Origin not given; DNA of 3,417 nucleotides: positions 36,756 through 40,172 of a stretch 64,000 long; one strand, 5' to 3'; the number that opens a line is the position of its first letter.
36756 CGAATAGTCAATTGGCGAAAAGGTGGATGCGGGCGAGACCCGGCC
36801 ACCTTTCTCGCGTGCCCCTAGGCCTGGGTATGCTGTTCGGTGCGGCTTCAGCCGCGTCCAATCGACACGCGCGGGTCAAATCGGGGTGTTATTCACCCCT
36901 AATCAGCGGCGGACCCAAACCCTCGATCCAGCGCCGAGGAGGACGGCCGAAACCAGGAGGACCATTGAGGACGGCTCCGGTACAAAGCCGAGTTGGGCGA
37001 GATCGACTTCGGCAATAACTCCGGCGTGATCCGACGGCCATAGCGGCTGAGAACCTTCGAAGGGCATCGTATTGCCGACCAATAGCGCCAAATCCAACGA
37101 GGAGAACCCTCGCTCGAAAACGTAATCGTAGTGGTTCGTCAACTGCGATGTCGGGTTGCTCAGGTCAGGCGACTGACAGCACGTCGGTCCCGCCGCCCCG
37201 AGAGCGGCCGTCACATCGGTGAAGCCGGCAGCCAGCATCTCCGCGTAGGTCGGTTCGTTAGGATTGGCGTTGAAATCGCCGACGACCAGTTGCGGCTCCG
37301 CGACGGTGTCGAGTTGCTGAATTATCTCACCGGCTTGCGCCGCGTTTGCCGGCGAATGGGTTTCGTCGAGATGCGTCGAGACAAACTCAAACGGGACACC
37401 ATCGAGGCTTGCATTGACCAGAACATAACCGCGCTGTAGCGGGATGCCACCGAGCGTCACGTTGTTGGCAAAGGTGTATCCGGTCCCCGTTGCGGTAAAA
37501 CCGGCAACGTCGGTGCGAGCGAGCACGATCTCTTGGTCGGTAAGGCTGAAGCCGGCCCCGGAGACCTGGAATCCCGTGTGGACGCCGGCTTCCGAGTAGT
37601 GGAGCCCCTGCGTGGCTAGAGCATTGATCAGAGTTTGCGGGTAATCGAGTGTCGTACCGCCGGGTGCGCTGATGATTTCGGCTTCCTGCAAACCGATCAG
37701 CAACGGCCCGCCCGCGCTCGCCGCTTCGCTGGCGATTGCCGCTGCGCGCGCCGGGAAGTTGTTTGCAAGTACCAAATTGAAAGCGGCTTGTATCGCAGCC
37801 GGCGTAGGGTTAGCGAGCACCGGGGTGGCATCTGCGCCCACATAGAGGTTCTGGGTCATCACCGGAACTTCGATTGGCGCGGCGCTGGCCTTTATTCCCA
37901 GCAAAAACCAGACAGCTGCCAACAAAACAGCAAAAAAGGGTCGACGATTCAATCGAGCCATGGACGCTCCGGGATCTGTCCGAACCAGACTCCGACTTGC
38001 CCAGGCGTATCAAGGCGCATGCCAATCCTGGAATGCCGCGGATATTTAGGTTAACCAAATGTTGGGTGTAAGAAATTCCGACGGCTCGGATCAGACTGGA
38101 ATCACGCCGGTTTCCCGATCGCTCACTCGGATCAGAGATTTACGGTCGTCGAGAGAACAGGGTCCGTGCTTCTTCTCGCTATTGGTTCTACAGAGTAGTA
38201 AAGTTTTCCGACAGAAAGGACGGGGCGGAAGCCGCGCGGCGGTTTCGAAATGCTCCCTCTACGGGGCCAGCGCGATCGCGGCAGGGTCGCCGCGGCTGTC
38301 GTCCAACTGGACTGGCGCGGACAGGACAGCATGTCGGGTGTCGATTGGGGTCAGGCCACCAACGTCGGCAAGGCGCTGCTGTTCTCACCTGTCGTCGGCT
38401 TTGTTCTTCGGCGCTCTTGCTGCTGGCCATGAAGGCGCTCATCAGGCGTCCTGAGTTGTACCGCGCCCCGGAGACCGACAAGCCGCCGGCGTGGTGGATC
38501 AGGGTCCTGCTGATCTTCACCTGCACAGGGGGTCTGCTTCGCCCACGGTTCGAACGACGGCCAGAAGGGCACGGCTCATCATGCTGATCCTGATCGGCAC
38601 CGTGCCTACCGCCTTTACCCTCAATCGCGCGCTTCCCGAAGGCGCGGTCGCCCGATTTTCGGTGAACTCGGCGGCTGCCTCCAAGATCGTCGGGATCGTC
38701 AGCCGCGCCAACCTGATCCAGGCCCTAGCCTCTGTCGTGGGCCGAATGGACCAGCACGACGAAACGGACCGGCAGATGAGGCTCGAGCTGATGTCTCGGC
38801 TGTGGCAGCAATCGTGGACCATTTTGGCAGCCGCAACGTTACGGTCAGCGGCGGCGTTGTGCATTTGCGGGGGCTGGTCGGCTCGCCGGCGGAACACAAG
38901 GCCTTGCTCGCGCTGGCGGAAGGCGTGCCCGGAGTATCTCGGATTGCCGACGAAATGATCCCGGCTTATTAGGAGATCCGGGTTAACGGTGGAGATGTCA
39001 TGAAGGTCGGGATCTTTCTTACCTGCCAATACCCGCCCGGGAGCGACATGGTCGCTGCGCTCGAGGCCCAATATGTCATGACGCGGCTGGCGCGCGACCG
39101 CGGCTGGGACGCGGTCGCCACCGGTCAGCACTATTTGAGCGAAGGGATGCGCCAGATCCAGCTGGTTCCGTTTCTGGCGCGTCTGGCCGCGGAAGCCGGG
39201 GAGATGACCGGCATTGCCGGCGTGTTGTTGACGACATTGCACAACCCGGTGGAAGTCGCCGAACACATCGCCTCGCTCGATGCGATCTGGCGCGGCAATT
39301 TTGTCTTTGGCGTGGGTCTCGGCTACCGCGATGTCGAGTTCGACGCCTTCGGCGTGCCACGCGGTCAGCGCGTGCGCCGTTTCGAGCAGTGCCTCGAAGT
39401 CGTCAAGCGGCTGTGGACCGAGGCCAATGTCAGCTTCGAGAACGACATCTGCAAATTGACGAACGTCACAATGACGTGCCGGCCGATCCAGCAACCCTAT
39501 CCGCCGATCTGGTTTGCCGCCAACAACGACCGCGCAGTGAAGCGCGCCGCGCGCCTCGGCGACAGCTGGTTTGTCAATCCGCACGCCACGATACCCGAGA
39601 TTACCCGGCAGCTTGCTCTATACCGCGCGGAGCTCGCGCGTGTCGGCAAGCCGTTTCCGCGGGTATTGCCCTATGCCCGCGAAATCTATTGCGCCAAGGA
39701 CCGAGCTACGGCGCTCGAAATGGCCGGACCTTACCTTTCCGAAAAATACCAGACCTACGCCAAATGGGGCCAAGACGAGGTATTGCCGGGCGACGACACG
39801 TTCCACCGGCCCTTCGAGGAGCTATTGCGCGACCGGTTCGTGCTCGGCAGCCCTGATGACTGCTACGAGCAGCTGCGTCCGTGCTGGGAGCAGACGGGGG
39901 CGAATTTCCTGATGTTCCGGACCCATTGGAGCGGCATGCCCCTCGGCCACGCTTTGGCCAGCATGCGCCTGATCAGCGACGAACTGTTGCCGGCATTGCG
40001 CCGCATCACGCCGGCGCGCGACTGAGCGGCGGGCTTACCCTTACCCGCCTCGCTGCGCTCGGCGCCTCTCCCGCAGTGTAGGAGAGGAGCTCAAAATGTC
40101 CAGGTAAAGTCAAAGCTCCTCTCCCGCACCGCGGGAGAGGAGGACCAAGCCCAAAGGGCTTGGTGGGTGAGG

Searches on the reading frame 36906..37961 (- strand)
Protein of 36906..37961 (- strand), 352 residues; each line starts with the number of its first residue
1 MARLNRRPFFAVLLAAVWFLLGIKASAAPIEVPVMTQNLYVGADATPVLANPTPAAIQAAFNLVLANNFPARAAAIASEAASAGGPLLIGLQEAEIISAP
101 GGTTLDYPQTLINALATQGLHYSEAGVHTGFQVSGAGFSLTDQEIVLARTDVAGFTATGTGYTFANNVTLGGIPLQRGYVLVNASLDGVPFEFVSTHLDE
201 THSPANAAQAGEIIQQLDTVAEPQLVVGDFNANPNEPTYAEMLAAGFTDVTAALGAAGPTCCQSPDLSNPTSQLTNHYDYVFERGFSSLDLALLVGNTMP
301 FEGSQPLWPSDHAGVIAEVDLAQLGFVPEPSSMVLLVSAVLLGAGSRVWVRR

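Call 52: search_protein_families(library=pfam, proteins=[window:36906-37961:-], max_evalue=0.01)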
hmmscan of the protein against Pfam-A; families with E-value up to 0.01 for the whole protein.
window:36906-37961:- (352 aa): 2 families
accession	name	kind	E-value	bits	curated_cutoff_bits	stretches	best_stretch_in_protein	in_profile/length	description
PF03372.29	Exo_endo_phos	-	3.6e-08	33.9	24.5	1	164-312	115-225/225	Endonuclease/Exonuclease/phosphatase family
PF07589.16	PEP-CTERM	-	0.0078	16.7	20.7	0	327-351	2-23/24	PEP-CTERM motif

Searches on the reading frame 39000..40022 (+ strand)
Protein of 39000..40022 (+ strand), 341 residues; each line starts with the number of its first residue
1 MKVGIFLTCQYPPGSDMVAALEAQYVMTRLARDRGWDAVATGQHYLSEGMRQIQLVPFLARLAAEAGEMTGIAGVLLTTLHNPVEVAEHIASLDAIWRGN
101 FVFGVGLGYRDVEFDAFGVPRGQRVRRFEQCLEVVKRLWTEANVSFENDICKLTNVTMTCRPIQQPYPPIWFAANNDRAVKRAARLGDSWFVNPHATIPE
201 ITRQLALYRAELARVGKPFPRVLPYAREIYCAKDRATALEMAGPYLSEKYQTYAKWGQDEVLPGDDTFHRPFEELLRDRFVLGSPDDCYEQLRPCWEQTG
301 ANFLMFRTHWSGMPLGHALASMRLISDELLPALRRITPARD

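Call 25: find_homologous_proteins(query=window:39000-40022:+, max_evalue=1e-40)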
Query window:39000-40022:+ (341 aa): 3385 proteins with E <= 1e-40 among 8000 candidates; the best 120 are listed.
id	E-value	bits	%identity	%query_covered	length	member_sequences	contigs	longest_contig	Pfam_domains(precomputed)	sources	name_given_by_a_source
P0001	4.6e-216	735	91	99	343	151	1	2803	PF00296.27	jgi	jgi:alkanesulfonate monooxygenase SsuD/methylene tetrahydromethanopterin reductase-like flavin-depen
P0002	1.1e-213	727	90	99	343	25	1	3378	PF00296.27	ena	-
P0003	1.2e-213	727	91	99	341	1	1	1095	PF00296.27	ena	-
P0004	6.0e-209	711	87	100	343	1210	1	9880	PF00296.27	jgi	jgi:alkanesulfonate monooxygenase SsuD/methylene tetrahydromethanopterin reductase-like flavin-depen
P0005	1.1e-204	697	85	99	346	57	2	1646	PF00296.27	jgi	-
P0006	9.4e-204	694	86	99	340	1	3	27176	PF00296.27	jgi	jgi:alkanesulfonate monooxygenase SsuD/methylene tetrahydromethanopterin reductase-like flavin-depen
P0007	2.1e-203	693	86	99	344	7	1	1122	PF00296.27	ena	-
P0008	2.4e-203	693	86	99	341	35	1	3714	PF00296.27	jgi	jgi:alkanesulfonate monooxygenase SsuD/methylene tetrahydromethanopterin reductase-like flavin-depen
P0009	1.4e-202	690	88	99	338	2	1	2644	PF00296.27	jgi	jgi:alkanesulfonate monooxygenase SsuD/methylene tetrahydromethanopterin reductase-like flavin-depen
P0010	1.5e-193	661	83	99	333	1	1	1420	PF00296.27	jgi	jgi:alkanesulfonate monooxygenase SsuD/methylene tetrahydromethanopterin reductase-like flavin-depen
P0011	8.5e-192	655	80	99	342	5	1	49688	PF00296.27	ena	-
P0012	6.1e-191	652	81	99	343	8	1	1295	PF00296.27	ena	-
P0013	7.2e-191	652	80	99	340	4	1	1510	PF00296.27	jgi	-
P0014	1.0e-190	651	80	99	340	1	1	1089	PF00296.27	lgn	-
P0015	1.1e-190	651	81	99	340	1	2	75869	PF00296.27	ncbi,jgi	jgi:alkanesulfonate monooxygenase SsuD/methylene tetrahydromethanopterin reductase-like flavin-depen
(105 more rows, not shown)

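Call 30: find_encoding_contigs(protein=P0006, flank=10000, max_places=3)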
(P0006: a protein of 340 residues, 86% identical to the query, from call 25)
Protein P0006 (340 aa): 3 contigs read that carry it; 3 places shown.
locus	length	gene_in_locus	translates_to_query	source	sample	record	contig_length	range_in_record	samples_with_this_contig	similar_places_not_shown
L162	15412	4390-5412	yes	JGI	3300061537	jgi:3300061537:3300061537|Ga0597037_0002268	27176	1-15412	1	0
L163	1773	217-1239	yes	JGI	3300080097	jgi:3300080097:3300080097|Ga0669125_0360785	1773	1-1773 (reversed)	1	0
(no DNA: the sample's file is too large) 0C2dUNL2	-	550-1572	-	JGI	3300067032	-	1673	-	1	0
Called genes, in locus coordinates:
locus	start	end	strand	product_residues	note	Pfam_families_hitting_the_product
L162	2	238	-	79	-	?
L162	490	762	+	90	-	-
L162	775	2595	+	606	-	PF13522:GATase_6, PF13537:GATase_7, PF01380:SIS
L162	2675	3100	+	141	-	-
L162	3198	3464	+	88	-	PF03473:MOSC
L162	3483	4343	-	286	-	PF00561:Abhydrolase_1, PF12146:Hydrolase_4, PF12697:Abhydrolase_6, PF03096:Ndr (weak)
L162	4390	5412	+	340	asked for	PF00296:Bac_luciferase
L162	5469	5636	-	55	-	-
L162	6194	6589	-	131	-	-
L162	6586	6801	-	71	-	-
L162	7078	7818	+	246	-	PF00657:Lipase_GDSL, PF13472:Lipase_GDSL_2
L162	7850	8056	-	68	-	PF07311:Dodecin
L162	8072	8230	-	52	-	-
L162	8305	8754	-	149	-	PF10025:DUF2267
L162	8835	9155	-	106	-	-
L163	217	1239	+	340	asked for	PF00296:Bac_luciferase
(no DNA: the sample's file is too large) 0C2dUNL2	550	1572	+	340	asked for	PF00296:Bac_luciferase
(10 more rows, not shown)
